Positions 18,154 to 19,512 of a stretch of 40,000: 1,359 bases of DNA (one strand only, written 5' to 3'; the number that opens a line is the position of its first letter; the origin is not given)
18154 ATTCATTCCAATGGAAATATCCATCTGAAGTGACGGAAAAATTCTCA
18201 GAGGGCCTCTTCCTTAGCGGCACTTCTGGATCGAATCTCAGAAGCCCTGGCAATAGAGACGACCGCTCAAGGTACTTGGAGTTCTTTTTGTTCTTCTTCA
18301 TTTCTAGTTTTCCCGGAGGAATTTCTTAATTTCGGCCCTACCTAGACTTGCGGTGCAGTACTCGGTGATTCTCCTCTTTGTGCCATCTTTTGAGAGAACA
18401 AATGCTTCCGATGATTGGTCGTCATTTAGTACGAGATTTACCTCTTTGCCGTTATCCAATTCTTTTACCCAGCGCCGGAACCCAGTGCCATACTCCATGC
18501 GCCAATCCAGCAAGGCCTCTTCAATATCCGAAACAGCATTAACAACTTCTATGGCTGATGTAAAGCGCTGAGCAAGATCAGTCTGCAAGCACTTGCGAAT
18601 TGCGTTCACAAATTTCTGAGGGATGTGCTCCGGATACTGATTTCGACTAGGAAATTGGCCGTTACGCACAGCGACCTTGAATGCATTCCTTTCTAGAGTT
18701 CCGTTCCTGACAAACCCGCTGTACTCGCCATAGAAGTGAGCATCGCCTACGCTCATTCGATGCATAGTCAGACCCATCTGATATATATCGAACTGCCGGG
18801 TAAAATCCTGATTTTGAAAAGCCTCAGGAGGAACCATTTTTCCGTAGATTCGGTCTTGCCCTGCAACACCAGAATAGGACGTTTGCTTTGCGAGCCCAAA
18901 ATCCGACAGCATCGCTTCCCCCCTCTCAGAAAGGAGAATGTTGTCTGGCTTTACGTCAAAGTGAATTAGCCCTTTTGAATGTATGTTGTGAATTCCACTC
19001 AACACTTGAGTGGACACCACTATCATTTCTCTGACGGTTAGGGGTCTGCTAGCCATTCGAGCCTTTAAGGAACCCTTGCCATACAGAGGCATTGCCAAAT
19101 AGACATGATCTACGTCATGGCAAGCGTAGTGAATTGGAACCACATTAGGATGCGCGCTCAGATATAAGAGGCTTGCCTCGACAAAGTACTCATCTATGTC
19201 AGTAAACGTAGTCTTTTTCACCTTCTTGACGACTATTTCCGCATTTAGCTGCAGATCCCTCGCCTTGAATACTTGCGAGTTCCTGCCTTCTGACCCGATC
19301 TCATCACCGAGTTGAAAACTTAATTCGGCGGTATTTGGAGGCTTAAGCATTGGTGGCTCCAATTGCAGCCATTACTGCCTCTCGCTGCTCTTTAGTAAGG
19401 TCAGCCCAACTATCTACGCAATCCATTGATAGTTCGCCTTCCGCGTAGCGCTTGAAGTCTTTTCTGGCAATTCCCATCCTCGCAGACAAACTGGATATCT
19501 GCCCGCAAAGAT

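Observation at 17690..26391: Complete, apparently functional integron with ten cassettes of unknown function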

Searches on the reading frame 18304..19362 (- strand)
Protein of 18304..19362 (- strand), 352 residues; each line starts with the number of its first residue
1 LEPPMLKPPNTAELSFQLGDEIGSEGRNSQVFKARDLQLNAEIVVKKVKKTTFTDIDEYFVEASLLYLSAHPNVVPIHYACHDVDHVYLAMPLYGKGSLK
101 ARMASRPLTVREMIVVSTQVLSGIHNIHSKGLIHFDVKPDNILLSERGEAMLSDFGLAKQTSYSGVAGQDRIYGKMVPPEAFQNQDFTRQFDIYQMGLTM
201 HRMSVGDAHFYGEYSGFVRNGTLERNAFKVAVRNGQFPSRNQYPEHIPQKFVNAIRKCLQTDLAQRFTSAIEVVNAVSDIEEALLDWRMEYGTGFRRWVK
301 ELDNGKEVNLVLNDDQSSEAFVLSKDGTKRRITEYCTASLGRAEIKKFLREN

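Call 7: search_protein_families(library=pfam, proteins=[window:18304-19362:-], max_evalue=0.01)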
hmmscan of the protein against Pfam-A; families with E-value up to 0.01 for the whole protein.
window:18304-19362:- (352 aa): 4 families
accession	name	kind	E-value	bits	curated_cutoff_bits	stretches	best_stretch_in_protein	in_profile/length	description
PF00069.31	Pkinase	-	1.2e-39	136.8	31.7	1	17-270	2-254/263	Protein kinase domain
PF07714.23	PK_Tyr_Ser-Thr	-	1.9e-29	103.2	23.1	1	18-268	3-250/258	Protein tyrosine and serine/threonine kinase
PF14531.12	Kinase-like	-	1.5e-05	24.8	25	1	115-204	149-245/289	Kinase-like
PF03109.22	ABC1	-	0.00098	18.8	22.9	1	117-161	173-217/244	ABC1 atypical kinase-like domain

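Call 11: search_protein_families(library=padloc, proteins=[window:18304-19362:-], max_evalue=0.1)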
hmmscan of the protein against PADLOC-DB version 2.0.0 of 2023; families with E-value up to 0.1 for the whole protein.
window:18304-19362:- (352 aa): 34 families (the best 25 are shown)
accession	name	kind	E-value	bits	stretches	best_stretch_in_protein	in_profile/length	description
PDLC04138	mad6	-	1.9e-51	173.8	1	14-283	51-316/659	mads_6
PDLC04053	PD-T4-6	-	2.5e-37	127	1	16-280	11-271/311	-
PDLC04042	PD-T4-6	-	2.7e-35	120.4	1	12-282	7-274/292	-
PDLC04047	PD-T4-6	-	1.5e-30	104.5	1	16-275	12-267/327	-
PDLC04060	PD-T4-6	-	1e-29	101.8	1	16-282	10-271/486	-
PDLC04048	PD-T4-6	-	5.8e-29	99.6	1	17-277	13-269/354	-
PDLC04043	PD-T4-6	-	1.1e-28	98.5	1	16-280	17-277/452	-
PDLC04039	PD-T4-6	-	1.6e-27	94.6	1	26-280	25-275/458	-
PDLC04054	PD-T4-6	-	5.5e-27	93.1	1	25-280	20-273/347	-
PDLC04057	PD-T4-6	-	1.1e-24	85.2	1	19-277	13-267/443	-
PDLC03920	MkoA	-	3.2e-21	73.4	1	23-296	15-297/1112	-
PDLC04055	PD-T4-6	-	4.6e-18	63.2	1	26-284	81-339/496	-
PDLC04064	PD-T4-6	-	7.4e-18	62.6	1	21-271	27-271/369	-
PDLC04041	PD-T4-6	-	3.3e-17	60.9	1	27-277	40-290/443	-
PDLC04052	PD-T4-6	-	5.1e-17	60.2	1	16-272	11-268/496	-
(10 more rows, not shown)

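Call 12: search_protein_families(library=phrogs, proteins=[window:18304-19362:-], max_evalue=0.01)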
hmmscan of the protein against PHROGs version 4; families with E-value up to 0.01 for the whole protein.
window:18304-19362:- (352 aa): 2 families
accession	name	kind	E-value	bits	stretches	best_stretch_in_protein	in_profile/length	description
phrog_2361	-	other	1.8e-67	229.1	1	24-335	22-324/415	serine-threonine kinase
phrog_14300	-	unknown function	0.0068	17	0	109-160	216-266/290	-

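Call 27: search_dna_similar(query=window:18304-19362:-, collection=phages, mode=protein, max_rows=15)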
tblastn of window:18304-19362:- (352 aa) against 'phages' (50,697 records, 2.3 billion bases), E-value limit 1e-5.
Records with a match: 69; places in all: 69; records where one place covers at least 80% of the query: 42.
Best place of each record, by identity: <60% 69.
By first word of the organism name: Escherichia 15; Bacteriophage 15; Stx2-converting 7; Listeria 6; Enterobacteria 4; Stx1a-converting 4; Stx 4; Stx2a-converting 3; Stx1 2; Bacillus 2; and 5 more.
By host as written in the record: - 31; Listeria monocytogenes 6; Escherichia coli O157:H7 5; Escherichia coli K514 (EHEC) 3; Escherichia coli O55:H7 str. DEC5E 2; Escherichia coli 2; Escherichia coli O157:H7 strain F451 2; Escherichia coli O157:H7 str. Min27 2; and 14 more.
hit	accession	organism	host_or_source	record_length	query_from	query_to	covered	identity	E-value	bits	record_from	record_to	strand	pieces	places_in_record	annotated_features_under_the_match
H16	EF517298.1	Enterobacteria phage phi24B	-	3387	5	352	99%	37.9%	3e-66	231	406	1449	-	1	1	immunity region; similar to bacteriophage 933W | stk: serine/threonine kinase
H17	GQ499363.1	Enterobacteria phage 27deltatox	Escherichia coli O157:H7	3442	5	352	99%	37.9%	4e-66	231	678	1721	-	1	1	immunity region; similar to bacteriophage 933W | stk: putative serine/threonine kinase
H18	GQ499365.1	Enterobacteria phage 22deltatox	Escherichia coli O157:H7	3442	5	352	99%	37.9%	4e-66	231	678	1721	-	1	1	immunity region; similar to bacteriophage 933W | stk: putative serine/threonine kinase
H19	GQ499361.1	Enterobacteria phage 32deltatox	Escherichia coli O157:H7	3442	5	352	99%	37.9%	4e-66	231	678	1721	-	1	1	immunity region; similar to bacteriophage 933W | stk: putative serine/threonine kinase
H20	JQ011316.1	Escherichia phage TL-2011a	Escherichia coli O103:H25 strain ...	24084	5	352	99%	37.9%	6e-66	231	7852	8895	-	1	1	serine/threonine kinase | hypothetical protein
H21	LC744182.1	Stx1a-converting phage Stx1a_1602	-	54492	5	352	99%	37.9%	6e-66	231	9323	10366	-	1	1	none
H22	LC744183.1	Stx1a-converting phage Stx1a_99E13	-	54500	5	352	99%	37.9%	6e-66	231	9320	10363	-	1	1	none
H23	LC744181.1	Stx1a-converting phage Stx1a_NIID112183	-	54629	5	352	99%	37.9%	6e-66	231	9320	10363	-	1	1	none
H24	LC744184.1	Stx1a-converting phage Stx1a_PV02105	-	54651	5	352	99%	37.9%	6e-66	231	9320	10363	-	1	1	none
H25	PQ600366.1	Escherichia phage phiXuzhou21-Stx2a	Escherichia sp.; serotype: O157:H7; ...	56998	5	352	99%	37.9%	6e-66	231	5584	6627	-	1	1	serine/threonine-protein kinase | hypothetical protein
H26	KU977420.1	Stx1 converting phage AU6Stx1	-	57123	5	352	99%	37.9%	6e-66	231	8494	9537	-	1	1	stk: serine/threonine kinase | hypothetical protein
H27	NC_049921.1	Stx1 converting phage AU6Stx1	-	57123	5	352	99%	37.9%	6e-66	231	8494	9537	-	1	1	stk: serine-threonine kinase | RuvC-like Holliday junction resolvase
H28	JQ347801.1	Escherichia phage JLK-2012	Escherichia coli O55:H7 str. DEC5E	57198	5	352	99%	37.9%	6e-66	231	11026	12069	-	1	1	stk: serine/threonine kinase | hypothetical protein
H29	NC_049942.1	Escherichia phage JLK-2012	Escherichia coli O55:H7 str. DEC5E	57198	5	352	99%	37.9%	6e-66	231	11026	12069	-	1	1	stk: serine-threonine kinase | RuvC-like Holliday junction resolvase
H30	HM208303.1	Escherichia phage vB_EcoP_24B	Escherichia coli O157:H7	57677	5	352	99%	37.9%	6e-66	231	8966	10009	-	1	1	stk: Stk | res: resolvase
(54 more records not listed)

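Call 29: get_annotated_region(hit=H30, flank=3000)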
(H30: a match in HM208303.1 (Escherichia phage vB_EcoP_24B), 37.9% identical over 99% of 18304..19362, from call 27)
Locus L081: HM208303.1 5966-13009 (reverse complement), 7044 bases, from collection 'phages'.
description: Stx2 converting phage vB_EcoP_24B, complete genome.
organism: Escherichia phage vB_EcoP_24B (NCBI taxid 866553)
taxonomy: Viruses; Duplodnaviria; Heunggongvirae; Uroviricota; Caudoviricetes; Sepvirinae; Traversvirus; Traversvirus tv24B
host: Escherichia coli O157:H7; source: -; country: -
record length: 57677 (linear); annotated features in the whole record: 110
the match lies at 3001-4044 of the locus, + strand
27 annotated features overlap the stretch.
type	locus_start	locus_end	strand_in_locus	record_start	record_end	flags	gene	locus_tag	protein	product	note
CDS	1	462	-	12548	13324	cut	O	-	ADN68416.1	O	replication protein; DNA replication; contains a DNA binding motif and a PhnF trascriptional regulator region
CDS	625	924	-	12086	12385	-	cII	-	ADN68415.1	CII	transcriptional activator; establishment of lysogenic state; member of phage CII superfamily, pfam 05269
regulatory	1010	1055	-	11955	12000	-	-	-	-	other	nutR; putative N-utilization site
CDS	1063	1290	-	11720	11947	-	cro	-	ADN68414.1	Cro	regulatory protein; transcriptional activator/repressor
misc_feature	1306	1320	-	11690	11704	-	-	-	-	-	OR1; operator region 1 binding site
regulatory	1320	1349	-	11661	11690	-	-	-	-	promoter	transcription start pR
regulatory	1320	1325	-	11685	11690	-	-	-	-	minus_10_signal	-10 pR; late promoter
misc_feature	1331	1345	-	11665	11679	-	-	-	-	-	OR2; operator region 2 binding site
regulatory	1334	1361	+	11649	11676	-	-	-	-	promoter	pRM; promoter for repressor maintenance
regulatory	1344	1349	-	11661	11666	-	-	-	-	minus_35_signal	-35 pR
regulatory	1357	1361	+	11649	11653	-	-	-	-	minus_10_signal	-10 signal pRM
misc_feature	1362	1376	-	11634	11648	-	-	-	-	-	OR3; operator region 3 binding region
regulatory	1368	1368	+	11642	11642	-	-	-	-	promoter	pRM transcription start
CDS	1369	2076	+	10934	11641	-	cI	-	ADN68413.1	CI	repressor protein; contains helix-turn-helix-XRE DNA binding region superfamily; similar to S24 LexA/signal peptidase ...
CDS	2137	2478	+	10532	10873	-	-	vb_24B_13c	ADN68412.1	hypothetical protein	identified in Salmonella phage SE1 and Stx2 phage 86; contains DUF superfamily 3024, pfam11225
CDS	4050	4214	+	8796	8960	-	-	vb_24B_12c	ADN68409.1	hypothetical protein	identified in Stx-phages 933W, Stx2 converting I and 86 and Min27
CDS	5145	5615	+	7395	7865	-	-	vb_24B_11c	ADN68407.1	hypothetical protein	identified in phages 933W, Stx2 phage 86, ED1a, Stx2 converting phage 1, HK97, H19B, BP4795; also identified with some ...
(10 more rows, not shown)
